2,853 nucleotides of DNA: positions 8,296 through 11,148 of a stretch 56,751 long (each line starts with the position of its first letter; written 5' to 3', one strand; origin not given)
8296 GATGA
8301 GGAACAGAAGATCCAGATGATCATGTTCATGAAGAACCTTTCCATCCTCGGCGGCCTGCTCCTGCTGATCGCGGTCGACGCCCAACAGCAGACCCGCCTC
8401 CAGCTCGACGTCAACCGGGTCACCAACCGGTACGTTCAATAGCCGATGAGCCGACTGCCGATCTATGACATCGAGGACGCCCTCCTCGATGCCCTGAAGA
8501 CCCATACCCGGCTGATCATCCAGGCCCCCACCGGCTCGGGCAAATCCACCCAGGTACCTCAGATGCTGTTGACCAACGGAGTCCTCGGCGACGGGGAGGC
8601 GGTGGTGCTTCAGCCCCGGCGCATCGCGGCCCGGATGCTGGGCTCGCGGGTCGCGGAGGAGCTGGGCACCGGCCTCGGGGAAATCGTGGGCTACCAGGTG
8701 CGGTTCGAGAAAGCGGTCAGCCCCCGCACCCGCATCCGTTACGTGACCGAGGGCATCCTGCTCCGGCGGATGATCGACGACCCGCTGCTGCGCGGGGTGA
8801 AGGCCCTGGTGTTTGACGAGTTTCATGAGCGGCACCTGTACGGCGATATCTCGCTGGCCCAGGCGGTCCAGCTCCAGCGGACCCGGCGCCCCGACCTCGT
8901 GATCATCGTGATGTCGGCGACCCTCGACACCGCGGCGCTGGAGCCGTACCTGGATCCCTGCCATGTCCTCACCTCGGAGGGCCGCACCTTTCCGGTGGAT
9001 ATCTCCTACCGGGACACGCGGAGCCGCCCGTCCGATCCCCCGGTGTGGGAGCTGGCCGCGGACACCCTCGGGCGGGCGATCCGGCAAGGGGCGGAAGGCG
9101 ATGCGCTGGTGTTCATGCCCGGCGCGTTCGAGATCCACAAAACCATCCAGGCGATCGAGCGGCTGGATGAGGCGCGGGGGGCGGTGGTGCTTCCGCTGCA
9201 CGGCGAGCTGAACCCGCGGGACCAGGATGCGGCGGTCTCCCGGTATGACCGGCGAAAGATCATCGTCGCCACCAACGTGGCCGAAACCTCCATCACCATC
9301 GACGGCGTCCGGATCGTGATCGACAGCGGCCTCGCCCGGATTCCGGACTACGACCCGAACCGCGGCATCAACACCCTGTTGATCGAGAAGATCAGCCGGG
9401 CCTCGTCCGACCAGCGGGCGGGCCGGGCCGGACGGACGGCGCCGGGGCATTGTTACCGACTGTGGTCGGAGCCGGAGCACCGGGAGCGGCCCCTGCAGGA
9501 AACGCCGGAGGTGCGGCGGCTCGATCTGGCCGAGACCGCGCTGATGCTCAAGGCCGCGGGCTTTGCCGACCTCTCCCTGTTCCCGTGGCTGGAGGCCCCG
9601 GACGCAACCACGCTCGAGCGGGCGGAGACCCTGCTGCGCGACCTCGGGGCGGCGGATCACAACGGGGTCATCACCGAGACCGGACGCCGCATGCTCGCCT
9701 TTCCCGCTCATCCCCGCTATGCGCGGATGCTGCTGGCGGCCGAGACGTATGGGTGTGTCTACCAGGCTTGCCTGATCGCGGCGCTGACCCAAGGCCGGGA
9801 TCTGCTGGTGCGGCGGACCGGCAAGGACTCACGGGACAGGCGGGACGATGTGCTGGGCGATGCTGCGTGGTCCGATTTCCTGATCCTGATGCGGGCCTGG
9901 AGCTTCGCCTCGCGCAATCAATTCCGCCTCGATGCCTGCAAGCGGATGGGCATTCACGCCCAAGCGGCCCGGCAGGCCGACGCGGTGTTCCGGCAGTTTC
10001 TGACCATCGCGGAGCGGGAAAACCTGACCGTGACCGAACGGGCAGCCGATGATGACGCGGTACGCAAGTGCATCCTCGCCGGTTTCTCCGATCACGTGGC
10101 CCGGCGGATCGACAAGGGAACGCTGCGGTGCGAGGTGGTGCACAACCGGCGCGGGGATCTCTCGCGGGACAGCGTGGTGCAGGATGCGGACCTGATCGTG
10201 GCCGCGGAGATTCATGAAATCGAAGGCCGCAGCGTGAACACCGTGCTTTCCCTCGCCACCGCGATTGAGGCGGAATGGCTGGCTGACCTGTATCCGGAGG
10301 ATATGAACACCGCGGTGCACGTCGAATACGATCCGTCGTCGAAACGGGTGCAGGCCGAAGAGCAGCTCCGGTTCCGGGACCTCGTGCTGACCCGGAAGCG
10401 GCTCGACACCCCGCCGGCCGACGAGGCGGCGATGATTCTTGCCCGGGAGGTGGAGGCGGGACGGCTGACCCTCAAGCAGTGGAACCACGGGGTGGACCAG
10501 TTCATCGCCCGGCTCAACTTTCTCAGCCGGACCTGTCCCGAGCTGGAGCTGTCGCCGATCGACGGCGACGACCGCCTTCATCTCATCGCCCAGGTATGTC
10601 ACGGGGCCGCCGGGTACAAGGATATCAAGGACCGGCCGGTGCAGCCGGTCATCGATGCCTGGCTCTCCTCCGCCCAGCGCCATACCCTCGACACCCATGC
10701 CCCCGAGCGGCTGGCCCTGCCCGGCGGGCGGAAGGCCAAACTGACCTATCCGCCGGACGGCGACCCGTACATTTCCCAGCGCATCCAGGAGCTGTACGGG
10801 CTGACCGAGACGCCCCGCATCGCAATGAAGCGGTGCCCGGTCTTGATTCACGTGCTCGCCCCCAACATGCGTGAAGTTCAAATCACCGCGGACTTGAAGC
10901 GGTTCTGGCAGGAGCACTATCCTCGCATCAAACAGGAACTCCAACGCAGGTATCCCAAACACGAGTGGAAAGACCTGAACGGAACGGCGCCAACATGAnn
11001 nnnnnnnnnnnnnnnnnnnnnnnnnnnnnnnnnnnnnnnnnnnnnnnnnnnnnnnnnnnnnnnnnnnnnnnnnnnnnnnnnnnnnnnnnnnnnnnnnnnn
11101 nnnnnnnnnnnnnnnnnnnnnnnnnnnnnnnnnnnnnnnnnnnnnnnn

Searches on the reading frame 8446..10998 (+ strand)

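Call 70: search_protein_families(library=pfam, proteins=[window:8446-10998:+], max_evalue=0.00001)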
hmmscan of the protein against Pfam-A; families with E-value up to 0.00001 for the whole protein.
window:8446-10998:+ (850 aa): 4 families
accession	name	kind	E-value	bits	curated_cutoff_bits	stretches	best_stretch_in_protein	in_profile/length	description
PF08482.15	HrpB_C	-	3e-38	131.6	25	1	715-843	3-131/133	ATP-dependent helicase C-terminal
PF00271.37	Helicase_C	-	6.2e-13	49.4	23.5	1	208-331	6-109/110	Helicase conserved C-terminal domain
PF00270.35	DEAD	-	2.2e-10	41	26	1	13-161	7-161/167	DEAD/DEAH box helicase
PF21010.2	HA2_C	-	9.7e-07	29.7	21.3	1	422-474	1-48/77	Helicase associated domain (HA2), ratchet-like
